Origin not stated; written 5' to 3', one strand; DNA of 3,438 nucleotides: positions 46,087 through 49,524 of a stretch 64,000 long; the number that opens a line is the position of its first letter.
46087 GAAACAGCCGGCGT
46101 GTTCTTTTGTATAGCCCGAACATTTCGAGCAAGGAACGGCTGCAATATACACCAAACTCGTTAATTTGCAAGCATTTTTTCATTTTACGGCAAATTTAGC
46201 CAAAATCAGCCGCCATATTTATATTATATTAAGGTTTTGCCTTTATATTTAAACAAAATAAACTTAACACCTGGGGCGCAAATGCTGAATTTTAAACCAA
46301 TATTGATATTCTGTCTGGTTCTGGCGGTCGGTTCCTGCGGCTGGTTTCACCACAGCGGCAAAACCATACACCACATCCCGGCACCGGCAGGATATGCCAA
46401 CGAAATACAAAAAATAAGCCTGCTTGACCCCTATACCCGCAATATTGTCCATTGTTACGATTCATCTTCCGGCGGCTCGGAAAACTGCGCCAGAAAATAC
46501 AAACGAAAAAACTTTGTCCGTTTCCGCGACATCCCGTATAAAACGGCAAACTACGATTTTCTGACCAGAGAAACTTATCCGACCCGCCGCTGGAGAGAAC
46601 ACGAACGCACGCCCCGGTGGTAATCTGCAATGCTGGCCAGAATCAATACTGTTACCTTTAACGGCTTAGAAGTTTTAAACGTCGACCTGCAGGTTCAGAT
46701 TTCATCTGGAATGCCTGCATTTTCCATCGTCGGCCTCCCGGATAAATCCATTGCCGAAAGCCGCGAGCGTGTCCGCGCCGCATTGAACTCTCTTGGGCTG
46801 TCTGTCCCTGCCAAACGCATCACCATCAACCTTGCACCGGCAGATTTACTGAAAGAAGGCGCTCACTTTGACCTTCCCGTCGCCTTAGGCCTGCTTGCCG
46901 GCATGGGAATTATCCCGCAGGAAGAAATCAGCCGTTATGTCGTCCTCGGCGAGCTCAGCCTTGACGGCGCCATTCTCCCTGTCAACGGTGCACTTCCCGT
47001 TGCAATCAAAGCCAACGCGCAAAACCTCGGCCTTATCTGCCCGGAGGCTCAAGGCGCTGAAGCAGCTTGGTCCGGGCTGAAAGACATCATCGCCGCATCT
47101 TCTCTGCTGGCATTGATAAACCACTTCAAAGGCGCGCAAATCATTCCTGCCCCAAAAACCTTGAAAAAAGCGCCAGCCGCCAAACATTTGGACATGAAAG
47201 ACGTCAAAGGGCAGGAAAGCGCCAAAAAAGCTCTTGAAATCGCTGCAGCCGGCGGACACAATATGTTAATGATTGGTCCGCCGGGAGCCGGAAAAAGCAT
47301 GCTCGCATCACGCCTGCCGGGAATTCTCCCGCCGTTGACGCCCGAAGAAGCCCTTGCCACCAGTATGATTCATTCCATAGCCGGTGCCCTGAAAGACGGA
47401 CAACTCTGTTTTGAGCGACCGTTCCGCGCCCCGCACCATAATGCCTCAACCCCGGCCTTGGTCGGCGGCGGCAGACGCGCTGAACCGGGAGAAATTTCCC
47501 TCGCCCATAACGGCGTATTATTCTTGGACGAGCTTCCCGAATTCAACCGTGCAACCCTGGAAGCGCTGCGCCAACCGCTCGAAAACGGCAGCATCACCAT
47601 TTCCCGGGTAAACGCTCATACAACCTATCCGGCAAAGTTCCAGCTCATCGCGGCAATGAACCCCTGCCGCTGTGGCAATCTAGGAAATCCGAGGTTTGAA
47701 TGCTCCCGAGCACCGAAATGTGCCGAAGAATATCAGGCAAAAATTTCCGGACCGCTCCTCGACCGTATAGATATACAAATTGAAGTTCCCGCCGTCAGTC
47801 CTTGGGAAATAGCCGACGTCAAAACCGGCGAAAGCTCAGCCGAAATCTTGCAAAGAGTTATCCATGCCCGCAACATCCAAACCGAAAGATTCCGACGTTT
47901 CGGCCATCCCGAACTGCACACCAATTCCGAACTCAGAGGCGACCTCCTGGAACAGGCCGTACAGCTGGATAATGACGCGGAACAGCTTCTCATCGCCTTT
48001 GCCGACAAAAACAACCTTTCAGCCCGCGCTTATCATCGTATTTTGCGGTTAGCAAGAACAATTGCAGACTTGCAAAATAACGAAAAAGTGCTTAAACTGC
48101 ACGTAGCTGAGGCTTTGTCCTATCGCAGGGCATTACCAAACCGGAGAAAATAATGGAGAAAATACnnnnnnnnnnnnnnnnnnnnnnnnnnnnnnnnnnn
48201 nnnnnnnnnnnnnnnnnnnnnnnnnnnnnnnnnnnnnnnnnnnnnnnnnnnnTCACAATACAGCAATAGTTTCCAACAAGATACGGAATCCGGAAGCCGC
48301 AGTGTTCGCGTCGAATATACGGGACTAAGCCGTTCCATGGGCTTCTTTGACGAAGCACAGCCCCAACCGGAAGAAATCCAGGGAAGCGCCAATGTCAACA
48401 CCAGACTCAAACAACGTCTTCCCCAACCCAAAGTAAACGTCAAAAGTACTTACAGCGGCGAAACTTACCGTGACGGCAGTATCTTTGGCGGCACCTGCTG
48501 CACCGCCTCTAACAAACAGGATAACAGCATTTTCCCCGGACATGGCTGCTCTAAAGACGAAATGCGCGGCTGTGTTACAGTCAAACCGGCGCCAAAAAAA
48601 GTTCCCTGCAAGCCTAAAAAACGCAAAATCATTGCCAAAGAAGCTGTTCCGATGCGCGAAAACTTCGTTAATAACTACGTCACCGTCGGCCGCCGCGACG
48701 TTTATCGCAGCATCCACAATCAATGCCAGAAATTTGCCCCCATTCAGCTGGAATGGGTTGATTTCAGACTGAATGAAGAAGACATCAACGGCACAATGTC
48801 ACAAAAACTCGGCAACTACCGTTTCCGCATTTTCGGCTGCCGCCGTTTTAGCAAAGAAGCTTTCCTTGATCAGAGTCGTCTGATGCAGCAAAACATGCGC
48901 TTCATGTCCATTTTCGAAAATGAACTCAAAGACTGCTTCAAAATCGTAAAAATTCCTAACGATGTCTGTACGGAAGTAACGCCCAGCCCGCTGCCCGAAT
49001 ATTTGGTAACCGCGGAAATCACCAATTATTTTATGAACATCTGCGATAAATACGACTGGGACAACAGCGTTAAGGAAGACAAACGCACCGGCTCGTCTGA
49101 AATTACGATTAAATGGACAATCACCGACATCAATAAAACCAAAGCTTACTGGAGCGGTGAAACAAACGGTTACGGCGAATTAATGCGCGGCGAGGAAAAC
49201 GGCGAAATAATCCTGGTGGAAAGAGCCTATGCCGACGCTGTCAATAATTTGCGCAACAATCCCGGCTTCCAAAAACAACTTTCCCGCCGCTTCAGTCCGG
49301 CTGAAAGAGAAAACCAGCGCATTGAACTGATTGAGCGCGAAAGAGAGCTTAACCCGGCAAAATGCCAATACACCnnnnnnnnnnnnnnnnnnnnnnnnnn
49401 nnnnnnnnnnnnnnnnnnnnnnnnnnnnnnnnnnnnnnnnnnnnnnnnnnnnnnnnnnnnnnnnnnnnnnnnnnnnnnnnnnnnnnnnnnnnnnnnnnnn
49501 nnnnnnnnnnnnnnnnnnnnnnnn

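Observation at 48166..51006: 946-aa secreted protein ending in a trypsin/HtrA-like domain whose catalytic His and Ser appear substituted (pseudo-protease?)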

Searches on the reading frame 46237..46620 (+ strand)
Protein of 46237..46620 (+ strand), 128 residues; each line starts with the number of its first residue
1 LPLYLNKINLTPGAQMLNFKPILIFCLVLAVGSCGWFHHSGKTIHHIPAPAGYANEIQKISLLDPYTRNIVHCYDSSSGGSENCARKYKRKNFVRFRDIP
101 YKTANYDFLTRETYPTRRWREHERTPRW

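Call 65: search_protein_families(library=pfam, proteins=[window:46237-46620:+], max_evalue=10)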
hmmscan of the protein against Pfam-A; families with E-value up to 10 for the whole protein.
window:46237-46620:+ (128 aa): 1 family
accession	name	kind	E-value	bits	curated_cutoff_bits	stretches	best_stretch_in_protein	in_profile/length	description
PF13155.12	Toprim_2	-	0.042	14.7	22.1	1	42-89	17-64/88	Toprim-like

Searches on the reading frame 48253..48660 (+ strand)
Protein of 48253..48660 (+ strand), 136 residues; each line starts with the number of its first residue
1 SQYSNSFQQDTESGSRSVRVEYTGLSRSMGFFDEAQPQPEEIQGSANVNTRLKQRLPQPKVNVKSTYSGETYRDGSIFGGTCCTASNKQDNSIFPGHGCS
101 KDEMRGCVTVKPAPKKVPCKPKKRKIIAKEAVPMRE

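Call 65: search_protein_families(library=pfam, proteins=[window:48253-48660:+], max_evalue=10)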
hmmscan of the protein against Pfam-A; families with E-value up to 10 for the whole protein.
seq(136 aa): 0 families
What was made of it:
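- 48253..48660 (+): N-terminal variable region (aa 30-165) with two D-G/N-S-I-F-(P)-G-x-G-C motifs (aa 103-112 and 119-128) and further Cys residues. No Pfam hit (call 65).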

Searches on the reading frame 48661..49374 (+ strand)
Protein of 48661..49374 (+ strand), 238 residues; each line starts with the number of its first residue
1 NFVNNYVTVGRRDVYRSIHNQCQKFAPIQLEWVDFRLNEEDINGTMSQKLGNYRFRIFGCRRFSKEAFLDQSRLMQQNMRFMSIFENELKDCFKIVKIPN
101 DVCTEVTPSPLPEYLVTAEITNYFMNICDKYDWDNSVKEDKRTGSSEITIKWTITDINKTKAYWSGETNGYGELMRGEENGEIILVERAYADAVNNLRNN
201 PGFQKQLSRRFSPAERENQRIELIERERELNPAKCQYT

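Call 30: search_solved_structures(query=A3, max_evalue=10, show_alignments=2)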
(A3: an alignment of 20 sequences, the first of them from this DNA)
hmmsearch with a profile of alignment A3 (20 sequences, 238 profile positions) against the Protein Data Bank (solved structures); distinct sequences matched with E-value up to 10: 2.
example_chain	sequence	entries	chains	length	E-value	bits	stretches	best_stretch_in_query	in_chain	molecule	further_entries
5it7_DD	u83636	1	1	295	1.1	11.8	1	168-229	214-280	KLLA0D06941p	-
6uz7_AD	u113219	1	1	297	1.1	11.8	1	168-229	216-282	KLLA0D06941p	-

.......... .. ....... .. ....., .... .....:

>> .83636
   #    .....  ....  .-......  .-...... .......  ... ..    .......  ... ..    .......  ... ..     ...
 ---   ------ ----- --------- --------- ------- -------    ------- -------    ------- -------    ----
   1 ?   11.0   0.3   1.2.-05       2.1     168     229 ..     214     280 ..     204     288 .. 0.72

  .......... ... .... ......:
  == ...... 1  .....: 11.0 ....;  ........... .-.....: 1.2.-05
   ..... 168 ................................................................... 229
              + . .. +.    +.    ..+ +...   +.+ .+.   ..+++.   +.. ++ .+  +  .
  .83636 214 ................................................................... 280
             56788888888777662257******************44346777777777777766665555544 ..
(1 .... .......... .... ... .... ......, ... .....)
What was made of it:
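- On CsgG / LptE / PelC-like lipoprotein scaffolds (N-domain): No PDB sequence hit (call 30).
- Tried and rejected: The N-domain profile found nothing in the PDB (call 30).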

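Call 41: predict_structure(alignment_id=A3)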
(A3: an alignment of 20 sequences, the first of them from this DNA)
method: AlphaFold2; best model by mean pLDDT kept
length: 238 residues; sequences in the alignment: 20
mean_pLDDT: 71.8   pTM: 0.73
mean pLDDT of the five models: 71.8, 66.3, 65.4, 60.5, 58.6
residues with pLDDT >= 90: 35; 70-90: 114; 50-70: 43; < 50: 46
segments of 3 or more residues with pLDDT < 50: 1-12, 14-16, 38-58, 66-70, 72-75
pLDDT, mean of each block of 10 residues (from residue 1): 39 51 81 61 33 36 55 55 87 80 69 88 75 64 80 90 93 78 84 91 90 88 85 67
secondary structure, 60 per line:
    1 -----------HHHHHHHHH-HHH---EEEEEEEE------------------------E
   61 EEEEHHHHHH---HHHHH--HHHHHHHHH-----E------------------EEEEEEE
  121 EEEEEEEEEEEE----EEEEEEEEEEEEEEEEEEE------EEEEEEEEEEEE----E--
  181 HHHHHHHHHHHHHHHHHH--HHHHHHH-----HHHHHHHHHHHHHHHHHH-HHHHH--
elements in order: H12-20 E28-35 E60-64 H65-70 H74-78 H81-89 E114-132 E137-155 E162-173 H181-198 H201-207 H213-230 H232-236
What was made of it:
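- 48661..49374 (+): Conserved N-terminal globular domain (aa 166-403): no Pfam model, predicted CsgG/LptE/PelC-like alpha/beta lipoprotein fold, six invariant Cys. AlphaFold2 model with pLDDT 71.8 and pTM 0.73 (call 41).
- Closest known: CsgG / LptE / PelC / HpaA / Cj1090c / FlgT class of outer-membrane lipoprotein scaffolds. Different: The long strands are polar, so there is no sign of a CsgG-type transmembrane hairpin (direct reading of the sequence against call 41).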

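Call 47: fold_search(model_id=the predicted structure, library=pdb)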
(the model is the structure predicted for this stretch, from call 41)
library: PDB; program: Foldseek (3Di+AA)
matches with E <= 10: 535; with E <= 0.001: 27
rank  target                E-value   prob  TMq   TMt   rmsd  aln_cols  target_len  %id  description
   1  4uv2_I                1.8e-05  1.00  0.34  0.35  10.6       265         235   11  Structure of the curli transport lipoprotein CsgG in a non-lipidated, pre-pore conformation (released 2014-09-24)
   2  6l7c_A                2.1e-05  1.00  0.31  0.29  15.2       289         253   12  CsgFG complex with substrate CsgAN6 peptide in Curli biogenesis system (released 2020-01-15)
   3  4uv2_P                2.3e-05  1.00  0.37  0.40  13.2       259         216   12  Structure of the curli transport lipoprotein CsgG in a non-lipidated, pre-pore conformation (released 2014-09-24)
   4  4uv2_B                3.0e-05  1.00  0.35  0.36  13.7       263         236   12  Structure of the curli transport lipoprotein CsgG in a non-lipidated, pre-pore conformation (released 2014-09-24)
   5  4uv3_C                3.0e-05  1.00  0.32  0.31  14.8       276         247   11  Structure of the curli transport lipoprotein CsgG in its membrane- bound conformation (released 2014-09-24)
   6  4uv3_A                4.1e-05  1.00  0.31  0.30  14.7       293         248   10  Structure of the curli transport lipoprotein CsgG in its membrane- bound conformation (released 2014-09-24)
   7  4uv2_G                5.2e-05  1.00  0.39  0.39  14.1       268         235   11  Structure of the curli transport lipoprotein CsgG in a non-lipidated, pre-pore conformation (released 2014-09-24)
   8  4uv2_O                5.2e-05  1.00  0.37  0.40  13.1       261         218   11  Structure of the curli transport lipoprotein CsgG in a non-lipidated, pre-pore conformation (released 2014-09-24)
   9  4uv2_F                5.9e-05  1.00  0.36  0.37  14.0       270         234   12  Structure of the curli transport lipoprotein CsgG in a non-lipidated, pre-pore conformation (released 2014-09-24)
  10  6l7a_A                5.9e-05  1.00  0.32  0.32  12.6       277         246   11  CsgFG complex in Curli biogenesis system (released 2020-01-15)
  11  4uv2_N                9.5e-05  1.00  0.35  0.35  14.2       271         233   11  Structure of the curli transport lipoprotein CsgG in a non-lipidated, pre-pore conformation (released 2014-09-24)
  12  4uv2_A                1.4e-04  1.00  0.38  0.39  13.3       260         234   10  Structure of the curli transport lipoprotein CsgG in a non-lipidated, pre-pore conformation (released 2014-09-24)
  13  7brm_A                1.4e-04  0.99  0.30  0.28  15.4       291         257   11  Architecture of curli complex (released 2020-07-15)
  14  8t8d_B                1.7e-04  1.00  0.31  0.37  10.2       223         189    8  Structure of Helicobacter pylori adhesin A, HpaA (released 2024-01-31)
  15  4uv2_J                1.8e-04  0.99  0.31  0.32  11.2       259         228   12  Structure of the curli transport lipoprotein CsgG in a non-lipidated, pre-pore conformation (released 2014-09-24)
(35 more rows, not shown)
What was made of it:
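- On CsgG / LptE / PelC-like lipoprotein scaffolds (N-domain): Foldseek probability is ~1.0 and E reaches 2e-5, but TM-scores are 0.3-0.55 and the model has pLDDT 71.8 (calls 41, 47).
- Closest known: CsgG / LptE / PelC / HpaA / Cj1090c / FlgT class of outer-membrane lipoprotein scaffolds. Same: Predicted alpha/beta fold matches with Foldseek probability ~1.0, E down to 2e-5 (call 47).
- Calls 41 and 47.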

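Call 65: search_protein_families(library=pfam, proteins=[window:48661-49374:+], max_evalue=10)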
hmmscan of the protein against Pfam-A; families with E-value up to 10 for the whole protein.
seq(238 aa): 1 family
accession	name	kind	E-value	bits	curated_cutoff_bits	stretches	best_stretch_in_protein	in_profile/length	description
PF17048.11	Ceramidse_alk_C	-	0.16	12.2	30.5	1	130-159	109-135/169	Neutral/alkaline non-lysosomal ceramidase, C-terminal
